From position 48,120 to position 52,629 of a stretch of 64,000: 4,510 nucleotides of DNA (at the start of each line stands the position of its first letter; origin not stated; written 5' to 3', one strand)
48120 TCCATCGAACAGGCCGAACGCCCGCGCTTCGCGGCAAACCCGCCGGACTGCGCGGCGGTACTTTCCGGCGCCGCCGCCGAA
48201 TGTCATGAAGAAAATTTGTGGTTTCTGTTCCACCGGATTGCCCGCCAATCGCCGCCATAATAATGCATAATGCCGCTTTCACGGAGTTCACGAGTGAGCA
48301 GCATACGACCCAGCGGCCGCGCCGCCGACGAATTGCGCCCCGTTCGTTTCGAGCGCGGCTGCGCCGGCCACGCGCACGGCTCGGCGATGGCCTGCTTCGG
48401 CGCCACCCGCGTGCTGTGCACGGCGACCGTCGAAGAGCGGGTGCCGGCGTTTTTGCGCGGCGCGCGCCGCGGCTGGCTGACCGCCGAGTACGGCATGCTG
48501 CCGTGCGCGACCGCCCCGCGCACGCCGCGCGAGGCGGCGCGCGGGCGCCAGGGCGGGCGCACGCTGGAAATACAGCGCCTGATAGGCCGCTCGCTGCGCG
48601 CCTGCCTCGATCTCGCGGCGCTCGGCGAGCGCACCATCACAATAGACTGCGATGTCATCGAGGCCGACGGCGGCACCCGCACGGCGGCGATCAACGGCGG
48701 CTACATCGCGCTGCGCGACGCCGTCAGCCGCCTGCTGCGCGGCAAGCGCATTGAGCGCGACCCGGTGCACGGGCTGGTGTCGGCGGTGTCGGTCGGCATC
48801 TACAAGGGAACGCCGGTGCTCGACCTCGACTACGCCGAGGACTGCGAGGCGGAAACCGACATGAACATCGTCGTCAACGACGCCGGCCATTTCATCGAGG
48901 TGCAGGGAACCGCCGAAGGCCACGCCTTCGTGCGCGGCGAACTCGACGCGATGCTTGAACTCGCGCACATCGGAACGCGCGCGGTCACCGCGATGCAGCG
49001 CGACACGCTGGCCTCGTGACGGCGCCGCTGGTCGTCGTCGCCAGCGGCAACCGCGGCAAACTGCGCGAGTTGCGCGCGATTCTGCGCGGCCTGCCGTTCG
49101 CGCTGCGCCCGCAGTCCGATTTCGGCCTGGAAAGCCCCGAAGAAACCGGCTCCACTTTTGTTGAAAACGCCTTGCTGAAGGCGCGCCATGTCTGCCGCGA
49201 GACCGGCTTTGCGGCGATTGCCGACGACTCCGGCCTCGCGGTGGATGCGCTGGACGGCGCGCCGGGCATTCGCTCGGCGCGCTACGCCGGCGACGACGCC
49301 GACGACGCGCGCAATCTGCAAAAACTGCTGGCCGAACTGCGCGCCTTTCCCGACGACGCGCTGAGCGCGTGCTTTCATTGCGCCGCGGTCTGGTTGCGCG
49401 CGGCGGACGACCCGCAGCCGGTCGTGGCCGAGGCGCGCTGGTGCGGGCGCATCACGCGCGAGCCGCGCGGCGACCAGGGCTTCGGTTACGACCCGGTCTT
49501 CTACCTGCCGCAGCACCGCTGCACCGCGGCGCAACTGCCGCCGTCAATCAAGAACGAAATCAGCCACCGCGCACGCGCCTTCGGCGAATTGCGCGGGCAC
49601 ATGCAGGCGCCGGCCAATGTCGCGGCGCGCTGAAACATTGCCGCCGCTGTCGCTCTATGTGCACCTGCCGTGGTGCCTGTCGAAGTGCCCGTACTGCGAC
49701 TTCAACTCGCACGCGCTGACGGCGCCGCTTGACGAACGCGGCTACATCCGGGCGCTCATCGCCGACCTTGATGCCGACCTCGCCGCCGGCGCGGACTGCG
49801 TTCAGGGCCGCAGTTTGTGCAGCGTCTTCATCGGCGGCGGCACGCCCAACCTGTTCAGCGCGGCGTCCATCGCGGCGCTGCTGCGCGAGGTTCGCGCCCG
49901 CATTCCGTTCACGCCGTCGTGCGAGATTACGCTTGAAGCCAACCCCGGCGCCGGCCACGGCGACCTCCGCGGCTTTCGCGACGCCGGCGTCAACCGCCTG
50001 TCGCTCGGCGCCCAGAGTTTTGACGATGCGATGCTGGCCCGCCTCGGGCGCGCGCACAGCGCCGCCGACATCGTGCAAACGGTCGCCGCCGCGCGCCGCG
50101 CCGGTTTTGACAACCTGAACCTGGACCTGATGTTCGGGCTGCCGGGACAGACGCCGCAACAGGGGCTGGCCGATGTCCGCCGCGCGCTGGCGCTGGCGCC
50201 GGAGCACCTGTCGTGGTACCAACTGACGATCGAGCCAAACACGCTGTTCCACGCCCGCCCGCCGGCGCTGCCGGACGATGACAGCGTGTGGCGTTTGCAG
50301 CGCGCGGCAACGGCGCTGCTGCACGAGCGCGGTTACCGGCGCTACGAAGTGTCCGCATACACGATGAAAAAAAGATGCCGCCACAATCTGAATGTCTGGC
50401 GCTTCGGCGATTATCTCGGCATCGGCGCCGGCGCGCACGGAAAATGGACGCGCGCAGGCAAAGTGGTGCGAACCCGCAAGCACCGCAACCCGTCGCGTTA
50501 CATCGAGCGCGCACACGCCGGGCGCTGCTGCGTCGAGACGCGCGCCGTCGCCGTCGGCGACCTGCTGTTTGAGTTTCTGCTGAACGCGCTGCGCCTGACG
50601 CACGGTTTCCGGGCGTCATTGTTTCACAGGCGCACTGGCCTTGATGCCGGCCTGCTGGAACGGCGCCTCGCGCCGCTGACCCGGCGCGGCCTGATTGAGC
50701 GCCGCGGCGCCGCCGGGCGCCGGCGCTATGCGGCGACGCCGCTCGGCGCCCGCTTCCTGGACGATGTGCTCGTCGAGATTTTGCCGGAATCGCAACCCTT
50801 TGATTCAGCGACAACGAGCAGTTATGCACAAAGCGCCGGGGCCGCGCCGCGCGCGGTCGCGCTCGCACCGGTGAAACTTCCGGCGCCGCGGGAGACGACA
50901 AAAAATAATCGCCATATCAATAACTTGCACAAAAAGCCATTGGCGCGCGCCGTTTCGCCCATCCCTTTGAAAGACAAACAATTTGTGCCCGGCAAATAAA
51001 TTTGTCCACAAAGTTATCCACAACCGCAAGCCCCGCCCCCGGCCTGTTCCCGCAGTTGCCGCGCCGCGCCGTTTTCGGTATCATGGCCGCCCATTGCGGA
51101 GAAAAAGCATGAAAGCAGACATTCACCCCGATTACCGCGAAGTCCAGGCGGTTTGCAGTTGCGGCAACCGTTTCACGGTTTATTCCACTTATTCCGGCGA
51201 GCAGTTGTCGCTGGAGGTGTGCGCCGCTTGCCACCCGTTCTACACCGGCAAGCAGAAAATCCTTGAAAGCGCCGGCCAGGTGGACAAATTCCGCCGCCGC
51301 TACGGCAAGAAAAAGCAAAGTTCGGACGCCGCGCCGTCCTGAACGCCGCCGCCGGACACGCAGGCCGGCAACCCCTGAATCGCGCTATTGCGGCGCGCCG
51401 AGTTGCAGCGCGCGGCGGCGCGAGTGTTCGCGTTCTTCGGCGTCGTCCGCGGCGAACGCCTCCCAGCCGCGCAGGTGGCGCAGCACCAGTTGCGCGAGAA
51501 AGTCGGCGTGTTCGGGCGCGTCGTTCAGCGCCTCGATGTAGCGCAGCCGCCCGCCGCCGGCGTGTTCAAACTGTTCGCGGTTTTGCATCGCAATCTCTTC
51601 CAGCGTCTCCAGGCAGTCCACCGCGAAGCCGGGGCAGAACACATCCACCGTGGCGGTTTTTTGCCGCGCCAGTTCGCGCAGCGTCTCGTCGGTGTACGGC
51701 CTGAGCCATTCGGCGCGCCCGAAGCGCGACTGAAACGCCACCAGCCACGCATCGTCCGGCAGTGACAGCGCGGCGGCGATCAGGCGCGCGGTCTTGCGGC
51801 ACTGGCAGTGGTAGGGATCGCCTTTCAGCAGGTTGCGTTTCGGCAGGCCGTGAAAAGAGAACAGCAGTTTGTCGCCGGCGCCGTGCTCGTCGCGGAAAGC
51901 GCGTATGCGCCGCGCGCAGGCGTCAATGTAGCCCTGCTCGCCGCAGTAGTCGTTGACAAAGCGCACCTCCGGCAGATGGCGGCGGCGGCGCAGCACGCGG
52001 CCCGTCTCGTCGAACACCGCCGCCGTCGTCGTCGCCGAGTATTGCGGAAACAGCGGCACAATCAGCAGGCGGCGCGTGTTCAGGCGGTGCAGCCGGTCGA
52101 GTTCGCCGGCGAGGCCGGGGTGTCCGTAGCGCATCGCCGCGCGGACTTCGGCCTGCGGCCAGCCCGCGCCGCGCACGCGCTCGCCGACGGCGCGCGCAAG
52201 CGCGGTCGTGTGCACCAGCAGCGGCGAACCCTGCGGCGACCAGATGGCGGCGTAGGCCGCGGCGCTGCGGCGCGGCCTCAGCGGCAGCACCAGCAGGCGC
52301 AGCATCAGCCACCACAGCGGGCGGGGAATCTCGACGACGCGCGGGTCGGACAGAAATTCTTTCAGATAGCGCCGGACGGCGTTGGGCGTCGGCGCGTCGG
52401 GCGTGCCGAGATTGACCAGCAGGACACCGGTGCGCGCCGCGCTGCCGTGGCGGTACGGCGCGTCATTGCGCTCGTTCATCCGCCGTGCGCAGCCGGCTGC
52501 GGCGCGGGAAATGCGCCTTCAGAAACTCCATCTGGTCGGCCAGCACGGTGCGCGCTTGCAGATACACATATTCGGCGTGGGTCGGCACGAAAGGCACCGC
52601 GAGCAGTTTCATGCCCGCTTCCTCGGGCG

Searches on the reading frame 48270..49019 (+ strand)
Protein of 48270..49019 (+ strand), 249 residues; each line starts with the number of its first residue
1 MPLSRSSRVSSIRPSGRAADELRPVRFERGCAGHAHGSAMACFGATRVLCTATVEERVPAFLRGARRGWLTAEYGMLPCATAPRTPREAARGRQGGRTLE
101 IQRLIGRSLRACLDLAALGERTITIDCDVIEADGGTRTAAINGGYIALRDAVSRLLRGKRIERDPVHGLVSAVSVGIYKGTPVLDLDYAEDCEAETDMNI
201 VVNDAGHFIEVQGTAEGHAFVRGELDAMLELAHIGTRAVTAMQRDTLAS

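Call 70: search_protein_families(library=pfam, proteins=[window:48270-49019:+], max_evalue=0.00001)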
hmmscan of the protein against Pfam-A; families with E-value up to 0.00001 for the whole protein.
window:48270-49019:+ (249 aa): 2 families
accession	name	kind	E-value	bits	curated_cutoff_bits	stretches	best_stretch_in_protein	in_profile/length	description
PF01138.27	RNase_PH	-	9.1e-28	97.7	25.5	1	21-151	1-127/130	3' exoribonuclease family, domain 1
PF03725.20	RNase_PH_C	-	5.6e-12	45.9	20.8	1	168-234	1-66/67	3' exoribonuclease family, domain 2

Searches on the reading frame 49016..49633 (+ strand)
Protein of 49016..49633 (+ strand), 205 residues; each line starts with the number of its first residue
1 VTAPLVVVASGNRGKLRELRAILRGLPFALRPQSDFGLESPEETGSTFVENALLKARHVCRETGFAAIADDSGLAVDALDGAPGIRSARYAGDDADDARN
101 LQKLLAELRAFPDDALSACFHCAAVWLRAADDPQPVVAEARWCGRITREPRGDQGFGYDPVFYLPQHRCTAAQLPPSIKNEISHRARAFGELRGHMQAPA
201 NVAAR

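Call 70: search_protein_families(library=pfam, proteins=[window:49016-49633:+], max_evalue=0.00001)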
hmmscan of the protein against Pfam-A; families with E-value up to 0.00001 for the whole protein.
window:49016-49633:+ (205 aa): 1 family
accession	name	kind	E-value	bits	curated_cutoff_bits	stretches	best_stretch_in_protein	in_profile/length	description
PF01725.21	Ham1p_like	-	5.2e-60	203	22.5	1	6-193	1-184/186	Ham1 family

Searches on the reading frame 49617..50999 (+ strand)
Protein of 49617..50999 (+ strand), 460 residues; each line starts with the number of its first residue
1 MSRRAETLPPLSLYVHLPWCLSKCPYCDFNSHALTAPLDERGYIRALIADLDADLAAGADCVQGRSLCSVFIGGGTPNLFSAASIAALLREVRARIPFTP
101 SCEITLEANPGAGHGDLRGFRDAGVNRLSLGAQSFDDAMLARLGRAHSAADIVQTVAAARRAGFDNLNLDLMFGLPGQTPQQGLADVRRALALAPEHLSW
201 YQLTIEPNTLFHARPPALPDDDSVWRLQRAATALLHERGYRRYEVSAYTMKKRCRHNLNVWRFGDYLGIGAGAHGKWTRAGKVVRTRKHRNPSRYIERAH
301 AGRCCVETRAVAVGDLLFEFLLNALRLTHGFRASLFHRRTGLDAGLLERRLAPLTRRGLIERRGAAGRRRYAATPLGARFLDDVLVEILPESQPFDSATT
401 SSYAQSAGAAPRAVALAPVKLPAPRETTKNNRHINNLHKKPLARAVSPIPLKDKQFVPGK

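Call 70: search_protein_families(library=pfam, proteins=[window:49617-50999:+], max_evalue=0.00001)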
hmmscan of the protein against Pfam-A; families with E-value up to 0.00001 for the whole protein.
window:49617-50999:+ (460 aa): 2 families
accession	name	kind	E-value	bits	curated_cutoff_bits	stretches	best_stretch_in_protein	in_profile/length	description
PF04055.27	Radical_SAM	-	5e-23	82.5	29.5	1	14-182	1-158/166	Radical SAM superfamily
PF06969.22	HemN_C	-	5e-07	30.1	24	1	315-364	5-55/67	HemN C-terminal domain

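Call 72: search_protein_families(library=ncbifam, proteins=[window:49617-50999:+], max_evalue=1e-8)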
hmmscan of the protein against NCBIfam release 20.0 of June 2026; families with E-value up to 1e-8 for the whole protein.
window:49617-50999:+ (460 aa): 18 families
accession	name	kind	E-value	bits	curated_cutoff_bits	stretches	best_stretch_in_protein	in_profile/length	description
TIGR00539.1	hemN_rel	equivalog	3.9e-100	335.5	205.4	1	11-351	1-336/361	radical SAM family heme chaperone HemW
NF005133.0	PRK06582.1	equivalog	5e-62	210.2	597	1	11-340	12-343/390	coproporphyrinogen III oxidase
TIGR04107.1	rSAM_HutW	equivalog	1.2e-45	156.1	400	1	12-306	41-336/419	heme anaerobic degradation radical SAM methyltransferase ChuW/HutW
NF006067.1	PRK08208.1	equivalog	7e-43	147.1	380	1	9-362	34-392/427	STM4012 family radical SAM protein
TIGR03994.1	rSAM_HemZ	equivalog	6.6e-42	144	321.4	1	11-297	85-388/401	coproporphyrinogen dehydrogenase HemZ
TIGR00538.1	hemN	equivalog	1.2e-34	119.9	324.95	1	7-213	46-250/454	oxygen-independent coproporphyrinogen III oxidase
NF004567.0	PRK05904.1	equivalog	1.7e-34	119.6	355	1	13-275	9-265/353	coproporphyrinogen III oxidase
NF006385.0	PRK08629.1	equivalog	7.2e-25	87.6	355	1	13-274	55-306/439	coproporphyrinogen III oxidase family protein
NF006064.0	PRK08207.2-2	equivalog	5.3e-24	85.1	504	1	11-243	145-378/465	coproporphyrinogen III oxidase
NF006066.0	PRK08207.2-5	equivalog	1.2e-23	83.6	1117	1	12-207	192-388/518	coproporphyrinogen III oxidase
NF006061.0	PRK08207.1-4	equivalog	1.7e-23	83.2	702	1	11-205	174-370/501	coproporphyrinogen III oxidase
NF006060.0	PRK08207.1-3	equivalog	2.5e-22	79.3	653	1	11-206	150-347/477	coproporphyrinogen III oxidase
NF006063.0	PRK08207.2-1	equivalog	1.8e-20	73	1074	1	11-205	193-388/518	coproporphyrinogen III oxidase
NF006065.0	PRK08207.2-4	equivalog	1.3e-18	67.2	922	1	12-245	170-410/484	coproporphyrinogen III oxidase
NF006062.0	PRK08207.1-5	equivalog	2e-17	63.2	1007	1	11-213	149-353/476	coproporphyrinogen III oxidase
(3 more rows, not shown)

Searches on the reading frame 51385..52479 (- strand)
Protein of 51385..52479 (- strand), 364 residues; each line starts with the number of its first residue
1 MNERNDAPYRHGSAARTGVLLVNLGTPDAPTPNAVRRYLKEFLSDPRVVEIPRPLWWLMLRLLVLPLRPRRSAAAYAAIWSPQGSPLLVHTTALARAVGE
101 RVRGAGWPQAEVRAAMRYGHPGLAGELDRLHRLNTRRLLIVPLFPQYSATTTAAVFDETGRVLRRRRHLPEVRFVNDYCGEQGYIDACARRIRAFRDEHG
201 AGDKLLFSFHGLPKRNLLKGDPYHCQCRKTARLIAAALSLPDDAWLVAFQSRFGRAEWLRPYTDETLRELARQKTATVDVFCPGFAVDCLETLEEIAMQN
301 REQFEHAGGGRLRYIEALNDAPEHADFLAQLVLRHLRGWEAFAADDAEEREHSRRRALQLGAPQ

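Call 70: search_protein_families(library=pfam, proteins=[window:51385-52479:-], max_evalue=0.00001)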
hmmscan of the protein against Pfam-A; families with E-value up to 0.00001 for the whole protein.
window:51385-52479:- (364 aa): 1 family
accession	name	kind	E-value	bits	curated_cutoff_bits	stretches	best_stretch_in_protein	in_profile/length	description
PF00762.24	Ferrochelatase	-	1.8e-108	362.7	27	1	16-335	1-316/317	Ferrochelatase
